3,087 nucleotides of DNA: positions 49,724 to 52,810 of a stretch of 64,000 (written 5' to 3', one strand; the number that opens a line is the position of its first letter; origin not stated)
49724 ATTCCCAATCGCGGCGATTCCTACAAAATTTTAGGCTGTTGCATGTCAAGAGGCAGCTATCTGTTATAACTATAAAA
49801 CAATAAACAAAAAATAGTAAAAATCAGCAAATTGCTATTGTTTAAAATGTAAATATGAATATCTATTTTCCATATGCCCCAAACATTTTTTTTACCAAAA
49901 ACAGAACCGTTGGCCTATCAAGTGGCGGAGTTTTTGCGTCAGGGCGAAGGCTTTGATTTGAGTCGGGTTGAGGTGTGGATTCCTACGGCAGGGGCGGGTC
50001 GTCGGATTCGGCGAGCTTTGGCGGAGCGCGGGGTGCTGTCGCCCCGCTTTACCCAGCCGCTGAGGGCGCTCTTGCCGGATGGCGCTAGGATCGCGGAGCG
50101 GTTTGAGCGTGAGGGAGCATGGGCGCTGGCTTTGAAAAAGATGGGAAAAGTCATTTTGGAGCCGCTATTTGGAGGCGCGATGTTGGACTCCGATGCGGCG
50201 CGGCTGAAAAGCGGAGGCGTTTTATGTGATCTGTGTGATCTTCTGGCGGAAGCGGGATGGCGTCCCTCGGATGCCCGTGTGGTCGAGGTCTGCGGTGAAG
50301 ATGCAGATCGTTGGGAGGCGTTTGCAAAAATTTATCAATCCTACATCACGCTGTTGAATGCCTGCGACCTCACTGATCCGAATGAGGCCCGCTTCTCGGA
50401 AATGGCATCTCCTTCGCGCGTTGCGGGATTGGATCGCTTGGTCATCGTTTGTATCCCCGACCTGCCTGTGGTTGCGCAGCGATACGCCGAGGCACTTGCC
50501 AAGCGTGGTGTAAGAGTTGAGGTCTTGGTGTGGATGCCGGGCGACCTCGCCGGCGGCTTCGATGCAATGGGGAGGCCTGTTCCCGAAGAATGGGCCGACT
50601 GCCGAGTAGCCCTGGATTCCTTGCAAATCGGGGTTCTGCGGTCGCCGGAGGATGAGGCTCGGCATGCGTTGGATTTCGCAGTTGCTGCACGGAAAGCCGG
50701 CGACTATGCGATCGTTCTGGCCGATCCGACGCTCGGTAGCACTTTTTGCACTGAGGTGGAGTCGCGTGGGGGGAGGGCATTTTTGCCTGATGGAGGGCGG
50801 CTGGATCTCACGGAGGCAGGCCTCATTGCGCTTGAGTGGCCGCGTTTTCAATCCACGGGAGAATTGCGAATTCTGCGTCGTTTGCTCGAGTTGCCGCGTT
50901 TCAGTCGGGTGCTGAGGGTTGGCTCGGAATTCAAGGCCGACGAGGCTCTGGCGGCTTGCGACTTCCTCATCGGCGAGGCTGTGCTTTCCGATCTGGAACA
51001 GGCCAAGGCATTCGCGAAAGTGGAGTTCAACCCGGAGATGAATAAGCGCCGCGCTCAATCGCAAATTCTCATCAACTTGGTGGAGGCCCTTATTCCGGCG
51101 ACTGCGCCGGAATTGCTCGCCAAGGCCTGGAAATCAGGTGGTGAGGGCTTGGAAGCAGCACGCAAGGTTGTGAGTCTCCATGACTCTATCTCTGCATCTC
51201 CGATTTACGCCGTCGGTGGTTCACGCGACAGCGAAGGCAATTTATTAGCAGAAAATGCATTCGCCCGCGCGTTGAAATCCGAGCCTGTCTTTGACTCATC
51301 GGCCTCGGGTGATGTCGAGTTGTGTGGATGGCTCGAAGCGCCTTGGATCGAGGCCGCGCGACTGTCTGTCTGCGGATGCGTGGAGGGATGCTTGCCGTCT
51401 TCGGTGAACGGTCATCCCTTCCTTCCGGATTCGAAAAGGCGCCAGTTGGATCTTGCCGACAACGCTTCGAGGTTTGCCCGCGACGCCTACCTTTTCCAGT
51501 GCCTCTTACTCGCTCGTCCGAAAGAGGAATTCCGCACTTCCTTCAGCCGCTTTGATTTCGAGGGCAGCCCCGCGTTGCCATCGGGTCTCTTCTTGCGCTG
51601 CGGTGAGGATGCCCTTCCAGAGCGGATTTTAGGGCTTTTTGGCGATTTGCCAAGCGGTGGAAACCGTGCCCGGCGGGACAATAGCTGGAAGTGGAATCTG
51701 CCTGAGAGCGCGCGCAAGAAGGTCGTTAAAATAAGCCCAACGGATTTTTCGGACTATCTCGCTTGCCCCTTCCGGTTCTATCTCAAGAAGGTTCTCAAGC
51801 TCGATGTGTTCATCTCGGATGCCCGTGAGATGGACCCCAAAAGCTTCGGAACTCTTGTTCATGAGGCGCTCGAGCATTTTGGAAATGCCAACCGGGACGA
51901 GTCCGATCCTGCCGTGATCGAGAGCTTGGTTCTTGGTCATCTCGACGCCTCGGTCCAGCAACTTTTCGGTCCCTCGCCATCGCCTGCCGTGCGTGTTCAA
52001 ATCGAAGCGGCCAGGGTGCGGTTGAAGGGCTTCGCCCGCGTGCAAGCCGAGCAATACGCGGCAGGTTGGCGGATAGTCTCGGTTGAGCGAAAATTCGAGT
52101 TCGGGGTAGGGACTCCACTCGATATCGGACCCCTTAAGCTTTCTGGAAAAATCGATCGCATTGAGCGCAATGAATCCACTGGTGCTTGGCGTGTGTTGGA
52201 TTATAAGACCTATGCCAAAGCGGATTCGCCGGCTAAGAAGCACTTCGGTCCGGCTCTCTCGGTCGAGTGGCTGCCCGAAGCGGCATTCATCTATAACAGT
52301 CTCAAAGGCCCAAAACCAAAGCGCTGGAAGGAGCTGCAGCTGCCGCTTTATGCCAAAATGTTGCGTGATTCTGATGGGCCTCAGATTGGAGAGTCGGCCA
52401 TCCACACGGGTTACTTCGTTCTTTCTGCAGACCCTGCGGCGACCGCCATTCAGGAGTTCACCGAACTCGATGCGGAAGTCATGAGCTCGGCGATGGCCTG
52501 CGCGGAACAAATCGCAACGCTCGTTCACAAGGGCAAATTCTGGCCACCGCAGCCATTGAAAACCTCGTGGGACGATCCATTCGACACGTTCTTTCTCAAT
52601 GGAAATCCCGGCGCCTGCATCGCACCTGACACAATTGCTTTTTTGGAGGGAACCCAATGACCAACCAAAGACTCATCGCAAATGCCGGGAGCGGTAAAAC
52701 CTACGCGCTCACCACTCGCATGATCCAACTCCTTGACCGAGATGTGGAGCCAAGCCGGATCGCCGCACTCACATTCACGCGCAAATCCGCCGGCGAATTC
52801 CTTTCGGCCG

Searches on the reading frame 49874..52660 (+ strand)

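Call 12: search_protein_families(library=pfam, proteins=[window:49874-52660:+], max_evalue=0.001)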
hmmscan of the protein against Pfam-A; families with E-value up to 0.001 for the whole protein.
window:49874-52660:+ (928 aa): 1 family
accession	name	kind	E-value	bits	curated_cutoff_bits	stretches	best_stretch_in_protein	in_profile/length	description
PF12705.13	PDDEXK_1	-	9.3e-31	108.1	22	1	620-881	2-221/247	PD-(D/E)XK nuclease superfamily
